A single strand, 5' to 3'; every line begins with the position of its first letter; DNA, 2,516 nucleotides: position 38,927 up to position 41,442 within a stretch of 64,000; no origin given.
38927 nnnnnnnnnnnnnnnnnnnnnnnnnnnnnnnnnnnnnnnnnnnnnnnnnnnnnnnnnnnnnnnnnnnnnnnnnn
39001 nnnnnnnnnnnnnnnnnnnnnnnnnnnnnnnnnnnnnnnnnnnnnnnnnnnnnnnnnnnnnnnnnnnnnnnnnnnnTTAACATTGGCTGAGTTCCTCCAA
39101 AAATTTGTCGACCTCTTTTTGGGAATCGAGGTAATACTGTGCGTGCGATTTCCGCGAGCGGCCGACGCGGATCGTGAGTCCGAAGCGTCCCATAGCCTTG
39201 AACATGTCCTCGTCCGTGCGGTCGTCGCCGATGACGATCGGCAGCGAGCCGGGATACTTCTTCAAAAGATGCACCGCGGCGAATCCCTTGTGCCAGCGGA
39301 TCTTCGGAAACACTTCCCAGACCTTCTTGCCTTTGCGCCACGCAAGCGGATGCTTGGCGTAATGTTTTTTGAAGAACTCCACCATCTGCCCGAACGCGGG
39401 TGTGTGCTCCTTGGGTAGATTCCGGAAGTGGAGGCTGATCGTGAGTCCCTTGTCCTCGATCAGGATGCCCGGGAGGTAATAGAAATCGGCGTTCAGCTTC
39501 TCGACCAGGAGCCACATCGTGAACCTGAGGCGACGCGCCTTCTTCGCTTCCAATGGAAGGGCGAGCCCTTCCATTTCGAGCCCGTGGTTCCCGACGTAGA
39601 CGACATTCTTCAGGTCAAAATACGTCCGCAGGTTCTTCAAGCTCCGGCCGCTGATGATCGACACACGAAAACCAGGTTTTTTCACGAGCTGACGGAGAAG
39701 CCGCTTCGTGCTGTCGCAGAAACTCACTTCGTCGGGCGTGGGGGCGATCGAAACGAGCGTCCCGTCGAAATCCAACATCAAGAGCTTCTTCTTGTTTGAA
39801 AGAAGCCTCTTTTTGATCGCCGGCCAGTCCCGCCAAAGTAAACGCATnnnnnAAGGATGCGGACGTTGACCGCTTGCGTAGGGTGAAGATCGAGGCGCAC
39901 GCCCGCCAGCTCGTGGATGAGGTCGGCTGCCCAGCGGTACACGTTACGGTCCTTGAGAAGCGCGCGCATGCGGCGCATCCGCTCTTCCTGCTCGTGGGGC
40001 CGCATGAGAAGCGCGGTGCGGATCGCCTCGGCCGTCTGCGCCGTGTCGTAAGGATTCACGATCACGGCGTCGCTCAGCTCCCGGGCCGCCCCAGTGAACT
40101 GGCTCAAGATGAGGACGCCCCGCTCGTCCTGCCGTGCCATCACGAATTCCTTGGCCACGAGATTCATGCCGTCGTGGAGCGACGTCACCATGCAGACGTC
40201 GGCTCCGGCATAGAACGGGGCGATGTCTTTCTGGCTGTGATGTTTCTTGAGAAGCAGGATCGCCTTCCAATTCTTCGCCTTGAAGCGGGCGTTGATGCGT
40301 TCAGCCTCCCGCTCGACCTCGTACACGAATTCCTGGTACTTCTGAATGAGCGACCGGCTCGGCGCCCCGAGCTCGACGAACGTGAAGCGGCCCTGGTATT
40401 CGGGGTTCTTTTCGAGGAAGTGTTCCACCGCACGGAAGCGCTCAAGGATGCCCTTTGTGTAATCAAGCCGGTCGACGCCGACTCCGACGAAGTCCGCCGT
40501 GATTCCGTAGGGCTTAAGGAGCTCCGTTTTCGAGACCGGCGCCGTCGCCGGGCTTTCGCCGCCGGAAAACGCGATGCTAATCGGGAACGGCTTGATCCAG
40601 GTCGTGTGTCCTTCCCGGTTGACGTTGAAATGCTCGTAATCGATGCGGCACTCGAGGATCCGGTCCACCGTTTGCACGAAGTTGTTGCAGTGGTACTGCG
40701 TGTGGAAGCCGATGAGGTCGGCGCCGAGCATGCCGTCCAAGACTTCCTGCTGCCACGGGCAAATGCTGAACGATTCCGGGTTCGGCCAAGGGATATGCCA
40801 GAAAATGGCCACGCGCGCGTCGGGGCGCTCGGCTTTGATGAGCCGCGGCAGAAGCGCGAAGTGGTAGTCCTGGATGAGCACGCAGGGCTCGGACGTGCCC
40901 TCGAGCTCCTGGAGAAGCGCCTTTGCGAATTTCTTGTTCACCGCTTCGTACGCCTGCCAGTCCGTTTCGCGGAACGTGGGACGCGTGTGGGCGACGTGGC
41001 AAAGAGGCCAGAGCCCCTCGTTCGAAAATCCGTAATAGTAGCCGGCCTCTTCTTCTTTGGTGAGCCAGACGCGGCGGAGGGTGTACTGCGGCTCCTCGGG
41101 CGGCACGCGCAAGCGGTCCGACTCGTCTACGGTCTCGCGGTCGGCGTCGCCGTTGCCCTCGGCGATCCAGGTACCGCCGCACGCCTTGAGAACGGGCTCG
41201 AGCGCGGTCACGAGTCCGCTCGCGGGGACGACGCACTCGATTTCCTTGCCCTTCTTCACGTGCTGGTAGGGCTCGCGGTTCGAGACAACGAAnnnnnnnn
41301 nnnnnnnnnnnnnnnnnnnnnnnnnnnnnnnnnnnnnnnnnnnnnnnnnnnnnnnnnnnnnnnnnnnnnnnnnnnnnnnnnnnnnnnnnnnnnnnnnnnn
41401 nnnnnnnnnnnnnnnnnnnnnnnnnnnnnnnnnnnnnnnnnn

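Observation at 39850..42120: OtsA (trehalose-6-P synthase) fused to an N-terminal two-TM extracytoplasmic sensor module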

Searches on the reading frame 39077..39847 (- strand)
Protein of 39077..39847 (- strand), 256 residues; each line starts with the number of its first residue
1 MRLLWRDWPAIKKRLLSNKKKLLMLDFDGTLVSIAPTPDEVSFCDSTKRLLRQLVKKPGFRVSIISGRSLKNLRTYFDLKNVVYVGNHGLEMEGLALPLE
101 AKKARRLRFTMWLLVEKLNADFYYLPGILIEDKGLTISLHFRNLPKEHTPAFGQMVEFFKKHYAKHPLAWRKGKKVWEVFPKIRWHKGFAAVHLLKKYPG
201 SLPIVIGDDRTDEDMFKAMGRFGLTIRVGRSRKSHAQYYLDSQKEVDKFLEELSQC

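Call 3: search_protein_families(library=pfam, proteins=[window:39077-39847:-], max_evalue=0.1)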
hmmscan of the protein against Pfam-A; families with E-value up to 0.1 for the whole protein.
window:39077-39847:- (256 aa): 3 families
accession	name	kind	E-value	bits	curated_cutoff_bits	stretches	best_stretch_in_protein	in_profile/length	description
PF02358.22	Trehalose_PPase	-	5.2e-35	121.1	27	1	24-242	1-233/235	Trehalose-phosphatase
PF08282.18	Hydrolase_3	-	1.3e-08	35.4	20.9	2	24-81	2-53/255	haloacid dehalogenase-like hydrolase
PF05116.19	S6PP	-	0.0014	18.7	20.3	0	20-77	2-53/247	Sucrose-6F-phosphate phosphohydrolase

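Call 4: search_protein_families(library=ncbifam, proteins=[window:39077-39847:-], max_evalue=0.1)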
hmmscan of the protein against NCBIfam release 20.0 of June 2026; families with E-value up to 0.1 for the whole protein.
window:39077-39847:- (256 aa): 7 families
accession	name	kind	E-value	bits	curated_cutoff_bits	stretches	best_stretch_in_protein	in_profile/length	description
NF011071.0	PRK14501.1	equivalog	7.1e-46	156.8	634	1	11-255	484-726/729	bifunctional alpha,alpha-trehalose-phosphate synthase (UDP-forming)/trehalose-phosphatase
TIGR00685.1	T6PP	equivalog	6.6e-38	131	68.05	1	19-253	2-248/250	trehalose-phosphatase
NF007560.0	PRK10187.1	equivalog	6.2e-26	91.3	327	1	22-254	16-244/266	trehalose-phosphatase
TIGR01484.1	HAD-SF-IIB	subfamily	1.9e-21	77.1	41.8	1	22-221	1-217/221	HAD-IIB family hydrolase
TIGR00099.1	Cof-subfamily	subfamily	7e-07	29.1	137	1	23-80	2-53/256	Cof-type HAD-IIB family hydrolase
TIGR01662.1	HAD-SF-IIIA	subfamily_domain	9.3e-06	25.8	44.6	1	21-69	1-51/141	HAD-IIIA family hydrolase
TIGR01487.1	Pglycolate_arch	equivalog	0.0016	18.3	122.75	0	21-75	2-53/215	phosphoglycolate phosphatase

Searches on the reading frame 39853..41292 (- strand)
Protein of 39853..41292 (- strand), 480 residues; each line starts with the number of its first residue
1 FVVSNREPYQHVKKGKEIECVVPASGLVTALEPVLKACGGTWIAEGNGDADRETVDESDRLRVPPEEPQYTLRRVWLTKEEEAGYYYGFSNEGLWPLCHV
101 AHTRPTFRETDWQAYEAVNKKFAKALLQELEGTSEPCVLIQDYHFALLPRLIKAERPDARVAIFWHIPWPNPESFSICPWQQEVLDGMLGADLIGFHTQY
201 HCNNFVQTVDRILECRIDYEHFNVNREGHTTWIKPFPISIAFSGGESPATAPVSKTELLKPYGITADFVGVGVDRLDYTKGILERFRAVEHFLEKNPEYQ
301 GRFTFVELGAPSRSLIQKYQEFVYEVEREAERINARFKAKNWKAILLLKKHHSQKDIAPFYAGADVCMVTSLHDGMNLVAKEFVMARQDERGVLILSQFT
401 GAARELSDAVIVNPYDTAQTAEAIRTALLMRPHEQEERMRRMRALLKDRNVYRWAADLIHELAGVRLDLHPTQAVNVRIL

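Call 28: search_solved_structures(query=window:39853-41292:-, max_evalue=1e-20, show_alignments=3)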
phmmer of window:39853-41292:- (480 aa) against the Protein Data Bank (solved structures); distinct sequences matched with E-value up to 1e-20: 23.
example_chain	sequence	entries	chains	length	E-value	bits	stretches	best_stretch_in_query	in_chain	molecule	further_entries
5jij_A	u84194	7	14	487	1.1e-73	251.6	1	24-466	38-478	Alpha,alpha-trehalose-phosphate synthase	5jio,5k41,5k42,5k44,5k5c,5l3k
5huv_A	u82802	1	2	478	1.1e-71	245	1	2-462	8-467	Alpha,alpha-trehalose-phosphate synthase [UDP-forming]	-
6jbi_A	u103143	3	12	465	3.3e-71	243.4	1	3-462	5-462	Trehalose-6-phosphate synthase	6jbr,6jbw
5hut_A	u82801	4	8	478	5.6e-71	242.7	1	2-462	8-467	Alpha,alpha-trehalose-phosphate synthase [UDP-forming]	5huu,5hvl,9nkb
9niq_A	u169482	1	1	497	6.4e-71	242.5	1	2-462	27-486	Alpha,alpha-trehalose-phosphate synthase [UDP-forming]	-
5hvo_A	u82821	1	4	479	1e-66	228.6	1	2-459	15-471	Alpha,alpha-trehalose-phosphate synthase (UDP-forming)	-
8fhw_A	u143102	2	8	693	2.9e-66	227.1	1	157-463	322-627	Alpha,alpha-trehalose-phosphate synthase (UDP-forming)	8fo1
5hvm_A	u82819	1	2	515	9.6e-66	225.4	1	3-462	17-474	Alpha,alpha-trehalose-phosphate synthase (UDP-forming)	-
5hxa_A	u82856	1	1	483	3.5e-64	220.3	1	24-465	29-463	Alpha,alpha-trehalose-phosphate synthase (UDP-forming)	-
5tvg_A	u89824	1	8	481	8.5e-64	219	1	23-473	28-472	Alpha,alpha-trehalose-phosphate synthase (UDP-forming)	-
1gz5_A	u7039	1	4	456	4.7e-63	216.5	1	21-462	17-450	ALPHA-TREHALOSE-PHOSPHATE SYNTHASE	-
2wtx_A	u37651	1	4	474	4.7e-63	216.5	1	21-462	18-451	ALPHA, ALPHA-TREHALOSE-PHOSPHATE SYNTHASE [UDP-FORMING]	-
6jak_A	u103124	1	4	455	4.8e-63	216.5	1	21-462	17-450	Trehalose-6-phosphate synthase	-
1uqt_A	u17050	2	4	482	5e-63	216.5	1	21-462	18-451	ALPHA, ALPHA-TREHALOSE-PHOSPHATE SYNTHASE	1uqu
5uof_A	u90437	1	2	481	2.5e-62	214.1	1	23-476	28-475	Alpha,alpha-trehalose-phosphate synthase (UDP-forming)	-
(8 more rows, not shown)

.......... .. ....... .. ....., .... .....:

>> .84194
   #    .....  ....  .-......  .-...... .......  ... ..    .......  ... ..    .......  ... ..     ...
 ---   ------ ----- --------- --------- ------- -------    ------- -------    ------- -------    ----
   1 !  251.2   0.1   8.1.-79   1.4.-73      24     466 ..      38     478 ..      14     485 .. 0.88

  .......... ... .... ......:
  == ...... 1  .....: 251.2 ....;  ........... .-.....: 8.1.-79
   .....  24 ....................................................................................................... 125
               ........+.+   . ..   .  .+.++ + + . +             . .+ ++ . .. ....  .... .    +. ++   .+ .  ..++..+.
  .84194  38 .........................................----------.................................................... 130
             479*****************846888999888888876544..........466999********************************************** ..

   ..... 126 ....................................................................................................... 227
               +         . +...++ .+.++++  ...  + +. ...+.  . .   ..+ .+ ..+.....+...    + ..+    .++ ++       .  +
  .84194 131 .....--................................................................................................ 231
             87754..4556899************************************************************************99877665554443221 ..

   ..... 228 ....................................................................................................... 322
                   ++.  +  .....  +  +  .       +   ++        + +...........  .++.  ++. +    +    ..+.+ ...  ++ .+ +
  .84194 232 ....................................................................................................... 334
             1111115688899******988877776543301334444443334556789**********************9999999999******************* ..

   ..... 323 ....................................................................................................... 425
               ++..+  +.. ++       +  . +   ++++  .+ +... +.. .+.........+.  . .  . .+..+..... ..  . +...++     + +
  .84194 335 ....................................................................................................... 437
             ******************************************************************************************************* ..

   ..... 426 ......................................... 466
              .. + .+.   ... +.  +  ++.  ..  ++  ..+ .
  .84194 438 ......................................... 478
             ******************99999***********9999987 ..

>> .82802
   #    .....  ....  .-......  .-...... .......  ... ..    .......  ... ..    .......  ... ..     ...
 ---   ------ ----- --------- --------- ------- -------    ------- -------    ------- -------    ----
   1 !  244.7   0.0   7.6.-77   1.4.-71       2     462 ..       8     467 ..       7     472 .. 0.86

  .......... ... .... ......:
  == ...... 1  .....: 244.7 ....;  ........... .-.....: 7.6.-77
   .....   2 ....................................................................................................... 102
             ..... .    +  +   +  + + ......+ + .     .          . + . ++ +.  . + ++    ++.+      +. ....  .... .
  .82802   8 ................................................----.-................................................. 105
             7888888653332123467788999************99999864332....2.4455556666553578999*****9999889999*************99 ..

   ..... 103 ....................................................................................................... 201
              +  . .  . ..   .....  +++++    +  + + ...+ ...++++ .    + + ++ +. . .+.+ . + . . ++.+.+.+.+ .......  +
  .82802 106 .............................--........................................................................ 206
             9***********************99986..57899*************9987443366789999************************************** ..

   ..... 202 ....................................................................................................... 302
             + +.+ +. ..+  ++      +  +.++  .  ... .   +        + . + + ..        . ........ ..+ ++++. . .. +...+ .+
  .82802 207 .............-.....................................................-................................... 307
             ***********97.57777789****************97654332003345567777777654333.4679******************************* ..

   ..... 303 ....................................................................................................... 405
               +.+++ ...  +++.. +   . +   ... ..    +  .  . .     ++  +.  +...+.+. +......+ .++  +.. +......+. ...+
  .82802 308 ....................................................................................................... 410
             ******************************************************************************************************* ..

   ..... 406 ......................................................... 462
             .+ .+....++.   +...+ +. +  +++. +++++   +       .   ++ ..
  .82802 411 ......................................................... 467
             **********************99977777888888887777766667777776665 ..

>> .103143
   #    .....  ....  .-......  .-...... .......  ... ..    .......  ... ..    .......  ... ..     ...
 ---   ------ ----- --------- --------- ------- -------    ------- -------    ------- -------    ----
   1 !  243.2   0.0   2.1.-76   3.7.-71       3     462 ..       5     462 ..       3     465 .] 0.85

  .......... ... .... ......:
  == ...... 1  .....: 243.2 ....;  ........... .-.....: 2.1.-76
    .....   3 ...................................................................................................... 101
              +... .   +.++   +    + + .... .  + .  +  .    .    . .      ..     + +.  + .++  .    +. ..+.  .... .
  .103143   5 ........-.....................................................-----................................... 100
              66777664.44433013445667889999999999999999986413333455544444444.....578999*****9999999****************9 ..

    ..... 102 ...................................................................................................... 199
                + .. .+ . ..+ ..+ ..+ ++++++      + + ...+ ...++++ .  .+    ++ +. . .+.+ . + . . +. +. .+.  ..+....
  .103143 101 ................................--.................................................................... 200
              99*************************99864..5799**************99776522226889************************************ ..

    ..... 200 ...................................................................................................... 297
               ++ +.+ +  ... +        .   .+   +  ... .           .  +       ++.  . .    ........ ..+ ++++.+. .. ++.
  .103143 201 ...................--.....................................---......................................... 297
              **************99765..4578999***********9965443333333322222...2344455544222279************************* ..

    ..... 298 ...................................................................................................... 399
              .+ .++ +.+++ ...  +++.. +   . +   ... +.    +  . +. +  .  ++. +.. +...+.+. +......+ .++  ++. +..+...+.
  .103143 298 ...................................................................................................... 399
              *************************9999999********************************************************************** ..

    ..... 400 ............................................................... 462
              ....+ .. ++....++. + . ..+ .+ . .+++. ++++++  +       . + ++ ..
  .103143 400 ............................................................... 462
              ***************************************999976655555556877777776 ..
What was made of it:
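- Closest known: Canonical soluble OtsA / TPS. Same: The GT20 fold aligns end to end (E 1e-73 to 5e-63) and all the substrate-binding motifs are kept (call 28).
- The best solved homologues are all trehalose-6-phosphate synthases (call 28).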
